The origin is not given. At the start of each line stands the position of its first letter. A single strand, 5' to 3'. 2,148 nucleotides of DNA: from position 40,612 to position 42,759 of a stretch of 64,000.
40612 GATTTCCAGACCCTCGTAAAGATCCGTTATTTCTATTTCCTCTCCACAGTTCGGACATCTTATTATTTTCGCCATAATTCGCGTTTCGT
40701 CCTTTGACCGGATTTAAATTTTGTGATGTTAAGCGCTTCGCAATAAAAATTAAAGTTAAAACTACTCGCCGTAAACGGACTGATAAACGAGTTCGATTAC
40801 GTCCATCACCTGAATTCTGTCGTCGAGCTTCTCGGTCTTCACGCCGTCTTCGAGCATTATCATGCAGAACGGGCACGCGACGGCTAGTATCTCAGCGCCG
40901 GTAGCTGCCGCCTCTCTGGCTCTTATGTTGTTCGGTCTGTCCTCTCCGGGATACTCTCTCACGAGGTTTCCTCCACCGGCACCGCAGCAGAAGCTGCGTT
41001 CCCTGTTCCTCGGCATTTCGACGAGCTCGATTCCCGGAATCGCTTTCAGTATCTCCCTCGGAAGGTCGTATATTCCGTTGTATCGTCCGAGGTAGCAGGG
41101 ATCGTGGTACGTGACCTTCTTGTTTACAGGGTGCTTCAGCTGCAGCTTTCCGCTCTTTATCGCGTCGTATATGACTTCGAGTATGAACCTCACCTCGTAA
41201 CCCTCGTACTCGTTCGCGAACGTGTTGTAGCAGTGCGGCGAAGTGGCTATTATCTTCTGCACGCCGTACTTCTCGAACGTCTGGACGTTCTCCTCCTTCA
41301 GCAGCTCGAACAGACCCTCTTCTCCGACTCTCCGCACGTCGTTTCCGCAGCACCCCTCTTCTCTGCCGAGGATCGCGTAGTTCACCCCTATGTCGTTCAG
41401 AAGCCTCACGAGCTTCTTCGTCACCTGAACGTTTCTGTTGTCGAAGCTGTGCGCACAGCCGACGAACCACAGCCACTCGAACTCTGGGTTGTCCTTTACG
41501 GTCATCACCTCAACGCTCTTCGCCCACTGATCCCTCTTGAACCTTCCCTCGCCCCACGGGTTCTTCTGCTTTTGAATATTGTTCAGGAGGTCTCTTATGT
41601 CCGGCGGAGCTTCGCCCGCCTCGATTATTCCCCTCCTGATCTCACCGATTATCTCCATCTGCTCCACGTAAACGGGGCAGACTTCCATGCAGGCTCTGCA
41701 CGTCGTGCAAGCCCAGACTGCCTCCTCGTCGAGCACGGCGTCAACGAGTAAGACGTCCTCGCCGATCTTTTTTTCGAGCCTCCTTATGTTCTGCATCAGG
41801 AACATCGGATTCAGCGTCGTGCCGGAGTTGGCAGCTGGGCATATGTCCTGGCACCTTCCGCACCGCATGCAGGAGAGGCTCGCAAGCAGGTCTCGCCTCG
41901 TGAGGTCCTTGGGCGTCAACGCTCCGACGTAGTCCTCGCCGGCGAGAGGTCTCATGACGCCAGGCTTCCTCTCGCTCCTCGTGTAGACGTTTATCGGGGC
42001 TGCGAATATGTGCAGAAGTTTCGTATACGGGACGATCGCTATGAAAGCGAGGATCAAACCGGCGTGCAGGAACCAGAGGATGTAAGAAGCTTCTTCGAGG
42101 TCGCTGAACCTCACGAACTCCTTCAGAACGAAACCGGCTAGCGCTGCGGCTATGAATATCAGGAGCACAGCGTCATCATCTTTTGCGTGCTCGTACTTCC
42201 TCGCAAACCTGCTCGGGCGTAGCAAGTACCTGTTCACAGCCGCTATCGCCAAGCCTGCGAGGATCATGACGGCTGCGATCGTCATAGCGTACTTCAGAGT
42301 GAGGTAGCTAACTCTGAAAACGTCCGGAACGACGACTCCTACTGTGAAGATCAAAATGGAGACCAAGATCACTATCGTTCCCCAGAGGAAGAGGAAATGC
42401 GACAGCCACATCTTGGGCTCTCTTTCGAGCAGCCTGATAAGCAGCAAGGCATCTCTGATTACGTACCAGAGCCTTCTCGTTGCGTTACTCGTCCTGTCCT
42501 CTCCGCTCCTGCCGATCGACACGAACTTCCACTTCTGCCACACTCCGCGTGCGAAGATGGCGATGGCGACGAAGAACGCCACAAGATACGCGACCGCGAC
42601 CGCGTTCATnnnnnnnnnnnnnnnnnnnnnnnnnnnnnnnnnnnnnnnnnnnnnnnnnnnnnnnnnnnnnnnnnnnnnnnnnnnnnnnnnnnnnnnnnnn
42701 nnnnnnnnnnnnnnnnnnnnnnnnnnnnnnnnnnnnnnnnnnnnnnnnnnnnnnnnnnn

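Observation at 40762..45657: Six-gene Hme/DsrMKJOP-like respiratory operon with three tandem multihaem cytochromes and a fused M-K subunit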

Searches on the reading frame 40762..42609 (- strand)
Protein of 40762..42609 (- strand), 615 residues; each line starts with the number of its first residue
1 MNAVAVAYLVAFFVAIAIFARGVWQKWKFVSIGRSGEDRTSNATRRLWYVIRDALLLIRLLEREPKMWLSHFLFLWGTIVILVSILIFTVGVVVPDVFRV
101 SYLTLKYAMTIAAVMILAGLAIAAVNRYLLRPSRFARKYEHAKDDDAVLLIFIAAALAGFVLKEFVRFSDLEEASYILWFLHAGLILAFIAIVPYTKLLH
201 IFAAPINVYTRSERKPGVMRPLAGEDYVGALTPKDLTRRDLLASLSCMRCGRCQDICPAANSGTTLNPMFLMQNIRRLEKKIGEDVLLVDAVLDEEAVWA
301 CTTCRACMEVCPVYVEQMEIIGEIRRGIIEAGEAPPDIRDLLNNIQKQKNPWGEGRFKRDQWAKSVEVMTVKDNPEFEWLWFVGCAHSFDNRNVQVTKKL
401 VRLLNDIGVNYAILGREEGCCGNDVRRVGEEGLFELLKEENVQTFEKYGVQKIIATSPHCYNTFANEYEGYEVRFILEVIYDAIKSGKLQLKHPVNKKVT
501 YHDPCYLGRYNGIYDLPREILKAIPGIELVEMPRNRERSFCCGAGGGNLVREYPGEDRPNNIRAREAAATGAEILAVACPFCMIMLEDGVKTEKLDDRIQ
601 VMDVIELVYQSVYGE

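Call 3: search_protein_families(library=pfam, proteins=[window:40762-42609:-], max_evalue=0.01)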
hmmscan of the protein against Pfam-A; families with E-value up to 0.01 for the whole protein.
window:40762-42609:- (615 aa): 14 families
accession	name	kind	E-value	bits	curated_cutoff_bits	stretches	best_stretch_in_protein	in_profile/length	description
PF02754.22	CCG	-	3.7e-40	136.3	20.6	2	499-586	1-84/85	Cysteine-rich domain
PF13183.11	Fer4_8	-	1.3e-10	42.1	27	1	245-313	3-66/68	4Fe-4S dicluster domain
PF13237.11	Fer4_10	-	7.7e-09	35.8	25.5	1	246-312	8-53/53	4Fe-4S dicluster domain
PF13187.11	Fer4_9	-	2.7e-08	34.1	27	1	247-313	2-49/52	4Fe-4S dicluster domain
PF13484.11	Fer4_16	-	3.1e-06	28.3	30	1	247-313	2-65/66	4Fe-4S double cluster binding domain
PF12797.12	Fer4_2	-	4.2e-05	23.7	24.5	1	245-259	8-22/22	4Fe-4S binding domain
PF13534.11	Fer4_17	-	0.0001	23.2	22.2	1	246-313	1-58/61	4Fe-4S dicluster domain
PF12838.12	Fer4_7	-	0.00017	22.4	27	1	246-313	1-50/52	4Fe-4S dicluster domain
PF13746.11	Fer4_18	-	0.00035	21.2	27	0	294-316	54-76/114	4Fe-4S dicluster domain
PF25160.1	LdpA_Fe-S-bd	-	0.0016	18.6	27.6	0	245-259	26-40/49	LdpA Fe-S cluster-binding domain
PF14697.11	Fer4_21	-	0.0021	18.6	35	0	300-313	40-53/59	4Fe-4S dicluster domain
PF02665.19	Nitrate_red_gam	-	0.0022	18.1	22.9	1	178-212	176-210/217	Nitrate reductase gamma subunit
PF17179.9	Fer4_22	-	0.0025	19.1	27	0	240-259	74-93/95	4Fe-4S dicluster domain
PF12800.12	Fer4_4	-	0.0071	17.1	24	0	246-259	3-16/17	4Fe-4S binding domain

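Call 4: search_protein_families(library=ncbifam, proteins=[window:40762-42609:-], max_evalue=0.01)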
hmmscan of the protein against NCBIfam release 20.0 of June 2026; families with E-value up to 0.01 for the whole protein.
window:40762-42609:- (615 aa): 33 families (the best 25 are shown)
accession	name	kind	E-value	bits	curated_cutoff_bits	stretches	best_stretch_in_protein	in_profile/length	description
NF004898.0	PRK06259.1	equivalog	2.3e-55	188.1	385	1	245-610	134-486/488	fumarate reductase (CoM/CoB) subunit TfrB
NF045670.1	quin_L_LdhH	equivalog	1.3e-32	113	800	2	368-608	458-705/706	L-lactate dehydrogenase (quinone) large subunit LdhH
NF045724.1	ferredox_TmcB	equivalog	5e-25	87.9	735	2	429-610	236-426/430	electron transfer complex ferredoxin TmcB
NF045663.1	diclust_near_Sec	equivalog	4.2e-23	81.3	530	1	296-548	350-584/759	pyridine nucleotide-disulfide oxidoreductase/dicluster-binding protein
NF008369.0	PRK11168.1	equivalog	8.8e-22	77.5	278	2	367-546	157-338/401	anaerobic glycerol-3-phosphate dehydrogenase subunit C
NF045796.1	DsrK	equivalog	2.3e-17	62.7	400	1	455-552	282-378/453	sulfate reduction electron transfer complex DsrMKJOP subunit DsrK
TIGR03379.1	glycerol3P_GlpC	equivalog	2.8e-17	62.6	279.9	2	376-546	161-335/397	anaerobic glycerol-3-phosphate dehydrogenase subunit GlpC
NF038018.1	qmoC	equivalog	4.7e-15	55.9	300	1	4-201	154-351/360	quinone-interacting membrane-bound oxidoreductase complex subunit QmoC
NF045711.1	sulf_resp_HmcF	equivalog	7.3e-15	54.7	750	1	474-588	310-427/457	sulfate respiration complex iron-sulfur protein HmcF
TIGR03290.1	CoB_CoM_SS_C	equivalog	2.1e-13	50.5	160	1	246-340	3-87/144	CoB--CoM heterodisulfide reductase subunit C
NF041890.1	hdrC_Methbact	equivalog_domain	1.3e-10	41.2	270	1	242-341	26-114/192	ferredoxin:CoB-CoM heterodisulfide reductase subunit HdrC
TIGR00384.1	dhsB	subfamily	4.1e-10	39.5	88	1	233-325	130-222/222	succinate dehydrogenase and fumarate reductase iron-sulfur protein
NF004616.0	PRK05950.1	subfamily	9.5e-10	38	228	1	238-330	140-235/238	succinate dehydrogenase iron-sulfur subunit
NF009226.0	PRK12576.1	equivalog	1.4e-09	37.8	344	1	231-342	142-236/317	succinate dehydrogenase/fumarate reductase iron-sulfur subunit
NF009227.0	PRK12577.1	equivalog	3.7e-09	35.7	349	1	238-333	145-243/330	succinate dehydrogenase/fumarate reductase iron-sulfur subunit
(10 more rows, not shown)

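Call 5: find_homologous_proteins(query=window:40762-42609:-)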
Query window:40762-42609:- (615 aa): 902 proteins with E <= 0.001 among 8000 candidates; the best 120 are listed.
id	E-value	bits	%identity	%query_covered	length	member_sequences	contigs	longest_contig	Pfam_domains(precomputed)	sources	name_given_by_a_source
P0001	0.0e+0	1416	100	100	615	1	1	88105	PF13484.12,PF02754.22,PF13237.12,PF13183.12,PF13187.12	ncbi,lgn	ncbi:MAG: heterodisulfide reductase-related iron-sulfur binding cluster [Archaeoglobaceae archaeon]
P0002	0.0e+0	1129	75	99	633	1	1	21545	PF02754.22,PF13237.12,PF13183.12,PF13187.12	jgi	-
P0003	0.0e+0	1129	75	99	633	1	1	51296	PF02754.22,PF13237.12,PF13183.12,PF13187.12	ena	-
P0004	0.0e+0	1127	75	99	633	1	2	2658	PF02754.22,PF13237.12,PF13183.12,PF13187.12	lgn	-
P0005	0.0e+0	1120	75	99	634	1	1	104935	PF02754.22,PF13237.12,PF13183.12,PF13187.12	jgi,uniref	uniref:4Fe-4S dicluster domain-containing protein n=1 Tax=Archaeoglobus fulgidus TaxID=2234 RepID=A0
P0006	0.0e+0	1114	75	99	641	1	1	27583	PF13484.12,PF02754.22,PF13237.12,PF13183.12,PF13187.12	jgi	-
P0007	0.0e+0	1112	75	99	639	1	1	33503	PF02754.22,PF13237.12,PF13183.12,PF13187.12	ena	-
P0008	0.0e+0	1108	75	99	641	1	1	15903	PF02754.22,PF13237.12,PF13183.12,PF13187.12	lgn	-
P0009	0.0e+0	1108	75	99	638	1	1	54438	PF13484.12,PF02754.22,PF13237.12,PF13183.12,PF13187.12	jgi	-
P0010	0.0e+0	1106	74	99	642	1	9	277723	PF13484.12,PF02754.22,PF13237.12,PF13183.12,PF13187.12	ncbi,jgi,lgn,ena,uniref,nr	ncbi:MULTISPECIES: heterodisulfide reductase-related iron-sulfur binding cluster [unclassified Archa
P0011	0.0e+0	1106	74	99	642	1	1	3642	PF13484.12,PF02754.22,PF13237.12,PF13183.12,PF13187.12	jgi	jgi:Fe-S oxidoreductase/nitrate reductase gamma subunit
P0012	0.0e+0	1101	74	99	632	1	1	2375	PF02754.22,PF13237.12,PF13183.12,PF13187.12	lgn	-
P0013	0.0e+0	1099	75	99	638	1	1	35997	PF13484.12,PF02754.22,PF13237.12,PF13183.12,PF13187.12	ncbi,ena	-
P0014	0.0e+0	1099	75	99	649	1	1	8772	PF13484.12,PF02754.22,PF13237.12,PF13183.12,PF13187.12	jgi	-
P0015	0.0e+0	1097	75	99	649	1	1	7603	PF13484.12,PF02754.22,PF13237.12,PF13183.12,PF13187.12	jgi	jgi:Fe-S oxidoreductase/nitrate reductase gamma subunit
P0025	0.0e+0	1052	69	99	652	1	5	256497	PF13484.12,PF13534.12,PF02754.22,PF13237.12,PF13183.12,PF13187.12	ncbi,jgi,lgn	jgi:Fe-S oxidoreductase/nitrate reductase gamma subunit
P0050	2.4e-264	897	64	99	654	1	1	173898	PF02665.20,PF02754.22,PF13237.12,PF13183.12,PF13187.12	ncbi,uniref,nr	ncbi:(Fe-S)-binding protein [Archaeoglobus neptunius]|uniref:(Fe-S)-binding protein n=1 Tax=Archaeog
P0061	1.4e-253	861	61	100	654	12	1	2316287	PF02665.20,PF02754.22,PF13237.12,PF13183.12,PF13187.12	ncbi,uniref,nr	ncbi:Fe-S oxidoreductase [Archaeoglobus fulgidus DSM 8774]|uniref:Fe-S oxidoreductase n=1 Tax=Archae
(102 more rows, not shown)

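Call 10: find_related_loci(query=A1, collection=genome_contigs, flank=8000)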
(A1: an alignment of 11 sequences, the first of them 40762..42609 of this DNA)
Query A1 (615 aa) in genome_contigs; peptide patterns used: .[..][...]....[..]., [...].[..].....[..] (x = any residue, [..] = any of these).
600 stretches matched a pattern (row limit reached: there are more); 595 encode a relative of the query (tblastn E <= 1e-3); the best 80 are kept; 80 distinct loci.
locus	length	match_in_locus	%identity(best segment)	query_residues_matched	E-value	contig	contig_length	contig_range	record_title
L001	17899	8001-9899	75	6-615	0e+0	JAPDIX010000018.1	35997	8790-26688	MAG: Archaeoglobi archaeon isolate S5B8_HD70 c_000000000390, whole genome shotgun sequence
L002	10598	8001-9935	63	4-614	0e+0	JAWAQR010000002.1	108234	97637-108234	MAG: Archaeoglobaceae archaeon isolate ZMQL_201709_bins_20 ZMQL_201709_bins_20_scaffold_2, whole genome shotgun sequence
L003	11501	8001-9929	61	8-613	0e+0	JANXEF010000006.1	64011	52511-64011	MAG: Archaeoglobaceae archaeon isolate SKYB47 NODE_6_length_64011_cov_9.568852, whole genome shotgun sequence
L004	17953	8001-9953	37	12-612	7e-130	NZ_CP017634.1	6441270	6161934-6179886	Candidatus Formimonas warabiya strain DCMF chromosome, complete genome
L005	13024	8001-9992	35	2-612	4e-127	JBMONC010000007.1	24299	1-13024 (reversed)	MAG: Bacillota bacterium isolate Betzabe_MAG066 MAG066_7, whole genome shotgun sequence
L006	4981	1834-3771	36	14-612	3e-128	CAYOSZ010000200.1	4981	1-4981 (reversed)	MAG TPA_asm: uncultured Ignavibacteria bacterium isolate SRP214966_co2_364 genome assembly, contig: NODE_34499_length_49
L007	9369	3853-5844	33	2-615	6e-125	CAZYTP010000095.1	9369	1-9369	MAG TPA_asm: uncultured Syntrophales bacterium isolate SRP178699_co2_308 genome assembly, contig: NODE_7573_length_9369_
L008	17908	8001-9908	34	22-615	7e-122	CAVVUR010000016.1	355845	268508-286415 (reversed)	MAG: uncultured delta proteobacterium isolate MFD02979.bin.2.54 genome assembly, contig: contig_93698, whole genome shot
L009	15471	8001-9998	34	14-612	1e-120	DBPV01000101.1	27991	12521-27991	MAG TPA_asm: Syntrophaceae bacterium UBA1411 UBA1411_contig_27313, whole genome shotgun sequence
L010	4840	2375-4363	34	14-612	3e-121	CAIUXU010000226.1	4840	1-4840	MAG: uncultured Syntrophobacterales bacterium isolate Day2-6_bin-621 genome assembly, contig: bin-621:226/575, whole gen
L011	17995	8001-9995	33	8-614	4e-120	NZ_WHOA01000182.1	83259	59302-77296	Paenibacillus phytorum strain LMG 31458 Contig_221_66.1582, whole genome shotgun sequence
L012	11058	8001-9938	33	13-615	1e-119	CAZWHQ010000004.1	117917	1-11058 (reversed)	MAG TPA_asm: uncultured Eubacteriales bacterium isolate binchicken_co275_153 genome assembly, contig: NODE_74_length_117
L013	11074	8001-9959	35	1-612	1e-119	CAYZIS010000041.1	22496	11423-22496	MAG TPA_asm: uncultured Thermodesulfobacteriota bacterium isolate binchicken_co181_551 genome assembly, contig: NODE_346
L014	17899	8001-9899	34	13-612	3e-119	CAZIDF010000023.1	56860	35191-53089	MAG TPA_asm: uncultured Eubacteriales bacterium isolate SRP185410_co2_332 genome assembly, contig: NODE_473_length_56860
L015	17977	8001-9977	35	6-612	4e-119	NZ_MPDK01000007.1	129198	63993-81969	Sulfoacidibacillus thermotolerans strain Y002 contig7, whole genome shotgun sequence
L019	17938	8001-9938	34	13-615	2e-118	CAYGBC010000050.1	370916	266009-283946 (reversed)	MAG TPA_asm: uncultured Eubacteriales bacterium isolate ERP108616_co1_418 genome assembly, contig: k119_391110, whole ge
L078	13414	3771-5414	38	115-612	9e-111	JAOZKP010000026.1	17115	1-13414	MAG: bacterium isolate GMC10.concoct.104_sub NODE_1996_length_17115_cov_17.193787, whole genome shotgun sequence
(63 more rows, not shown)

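Call 12: find_encoding_contigs(protein=P0061, flank=8000, max_places=3)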
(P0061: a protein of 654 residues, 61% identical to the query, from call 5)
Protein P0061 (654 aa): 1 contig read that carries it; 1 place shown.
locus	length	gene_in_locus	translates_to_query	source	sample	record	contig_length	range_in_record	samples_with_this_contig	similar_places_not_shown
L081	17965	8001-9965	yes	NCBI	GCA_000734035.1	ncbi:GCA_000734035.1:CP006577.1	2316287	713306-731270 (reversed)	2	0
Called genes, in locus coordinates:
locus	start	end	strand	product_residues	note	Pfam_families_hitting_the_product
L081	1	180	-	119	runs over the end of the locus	PF01248:Ribosomal_L7Ae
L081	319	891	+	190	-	PF23958:DUF7287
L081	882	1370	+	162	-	PF23959:DUF7288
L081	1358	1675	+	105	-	-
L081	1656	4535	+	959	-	-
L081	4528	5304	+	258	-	PF23960:DUF7289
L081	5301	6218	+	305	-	PF23960:DUF7289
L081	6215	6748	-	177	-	PF02002:TFIIE_alpha, PF08271:Zn_Ribbon_TF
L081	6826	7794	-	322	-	PF01368:DHH, PF02833:DHHA2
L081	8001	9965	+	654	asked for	PF02665:Nitrate_red_gam (weak), PF13183:Fer4_8, PF13187:Fer4_9, PF13237:Fer4_10, PF02754:CCG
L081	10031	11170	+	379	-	PF13601:HTH_34 (faint), PF24409:wHTH-PRTase_assc (faint)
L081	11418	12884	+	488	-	PF13231:PMT_2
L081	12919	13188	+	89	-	-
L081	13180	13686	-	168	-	PF01994:Trm56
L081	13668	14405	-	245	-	PF02775:TPP_enzyme_C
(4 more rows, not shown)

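Call 16: find_encoding_contigs(protein=P0010, flank=8000, max_places=3)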
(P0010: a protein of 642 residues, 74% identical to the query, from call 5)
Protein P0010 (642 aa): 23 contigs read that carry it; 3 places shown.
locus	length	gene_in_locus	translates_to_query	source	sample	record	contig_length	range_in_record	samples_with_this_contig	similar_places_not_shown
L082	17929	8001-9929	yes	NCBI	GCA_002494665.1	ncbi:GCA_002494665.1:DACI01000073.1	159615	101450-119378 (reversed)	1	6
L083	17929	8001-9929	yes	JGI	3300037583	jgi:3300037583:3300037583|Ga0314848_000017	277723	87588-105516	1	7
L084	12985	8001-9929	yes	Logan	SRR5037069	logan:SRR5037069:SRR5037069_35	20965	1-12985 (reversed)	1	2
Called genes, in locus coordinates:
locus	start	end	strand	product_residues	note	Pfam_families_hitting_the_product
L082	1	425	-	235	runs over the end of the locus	PF00588:SpoU_methylase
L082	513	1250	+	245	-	PF01784:DUF34_NIF3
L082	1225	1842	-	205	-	PF01926:MMR_HSR1, PF02421:FeoB_N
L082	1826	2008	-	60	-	PF03911:Sec61_beta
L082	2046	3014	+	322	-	PF01979:Amidohydro_1 (faint)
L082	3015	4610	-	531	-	PF00324:AA_permease, PF03845:Spore_permease (weak), PF13520:AA_permease_2, PF18765:Polbeta (faint), PF01909:NTP_transf_2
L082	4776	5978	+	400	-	PF03916:NrfD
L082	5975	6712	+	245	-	PF12797:Fer4_2 (weak), PF12838:Fer4_7 (weak), PF13247:Fer4_11, PF00037:Fer4 (weak), PF12797:Fer4_2 (weak), PF12837:Fer4_6, PF13237:Fer4_10 (weak), PF12838:Fer4_7 (weak), +6 more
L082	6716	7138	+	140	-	PF13435:Cytochrome_C554 (faint)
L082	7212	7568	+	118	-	-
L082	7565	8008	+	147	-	PF14522:Cytochrome_C7 (faint), PF14537:Cytochrom_c3_2 (faint)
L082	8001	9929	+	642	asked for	PF13484:Fer4_16 (faint), PF13237:Fer4_10 (weak), PF13183:Fer4_8, PF13187:Fer4_9 (weak), PF02754:CCG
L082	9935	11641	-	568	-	PF00501:AMP-binding, PF13193:AMP-binding_C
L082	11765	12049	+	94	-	-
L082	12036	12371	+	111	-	-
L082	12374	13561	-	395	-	PF01699:Na_Ca_ex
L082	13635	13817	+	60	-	PF03966:Trm112p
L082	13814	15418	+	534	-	PF01656:CbiA (weak), PF06418:CTP_synth_N, PF00117:GATase, PF07722:Peptidase_C26 (weak)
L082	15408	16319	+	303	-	PF02540:NAD_synthase, PF00958:GMP_synt_C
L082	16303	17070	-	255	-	PF02596:DUF169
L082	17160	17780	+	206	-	PF02632:BioY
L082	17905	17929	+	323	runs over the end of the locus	PF13304:AAA_21 (faint), PF00005:ABC_tran, PF02463:SMC_N (faint), PF00005:ABC_tran, PF13401:AAA_22 (weak)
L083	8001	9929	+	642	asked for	PF13484:Fer4_16 (faint), PF13237:Fer4_10 (weak), PF13183:Fer4_8, PF13187:Fer4_9 (weak), PF02754:CCG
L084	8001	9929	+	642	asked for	PF13484:Fer4_16 (faint), PF13237:Fer4_10 (weak), PF13183:Fer4_8, PF13187:Fer4_9 (weak), PF02754:CCG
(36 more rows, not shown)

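Call 17: find_encoding_contigs(protein=P0050, flank=8000, max_places=2)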
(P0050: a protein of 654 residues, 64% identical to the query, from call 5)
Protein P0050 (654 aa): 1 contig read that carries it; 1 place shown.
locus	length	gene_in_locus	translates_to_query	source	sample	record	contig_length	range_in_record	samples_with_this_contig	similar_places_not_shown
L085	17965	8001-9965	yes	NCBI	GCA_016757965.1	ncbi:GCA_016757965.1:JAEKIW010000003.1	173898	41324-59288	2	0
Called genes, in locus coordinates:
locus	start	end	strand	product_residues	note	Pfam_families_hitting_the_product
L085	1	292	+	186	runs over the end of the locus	-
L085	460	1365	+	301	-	PF02445:NadA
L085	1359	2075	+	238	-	PF01113:DapB_N (weak), PF03447:NAD_binding_3, PF01958:Asp_DH_C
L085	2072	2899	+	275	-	PF02749:QRPTase_N, PF01729:QRPTase_C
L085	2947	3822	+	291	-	PF00557:Peptidase_M24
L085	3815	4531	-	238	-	PF00005:ABC_tran, PF13304:AAA_21 (faint)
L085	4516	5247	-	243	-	PF02361:CbiQ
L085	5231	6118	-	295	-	PF01891:CbiM, PF13190:PDGLE (weak)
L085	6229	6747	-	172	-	PF02002:TFIIE_alpha, PF08271:Zn_Ribbon_TF (weak)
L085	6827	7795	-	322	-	PF01368:DHH, PF02833:DHHA2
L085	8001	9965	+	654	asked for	PF02665:Nitrate_red_gam (weak), PF13183:Fer4_8, PF13187:Fer4_9, PF13237:Fer4_10 (weak), PF02754:CCG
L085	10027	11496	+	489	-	PF13231:PMT_2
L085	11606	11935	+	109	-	PF04410:Gar1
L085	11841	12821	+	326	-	PF08271:Zn_Ribbon_TF, PF00382:TFIIB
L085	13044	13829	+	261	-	-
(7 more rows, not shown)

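Call 18: find_encoding_contigs(protein=P0001, flank=10000, max_places=2)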
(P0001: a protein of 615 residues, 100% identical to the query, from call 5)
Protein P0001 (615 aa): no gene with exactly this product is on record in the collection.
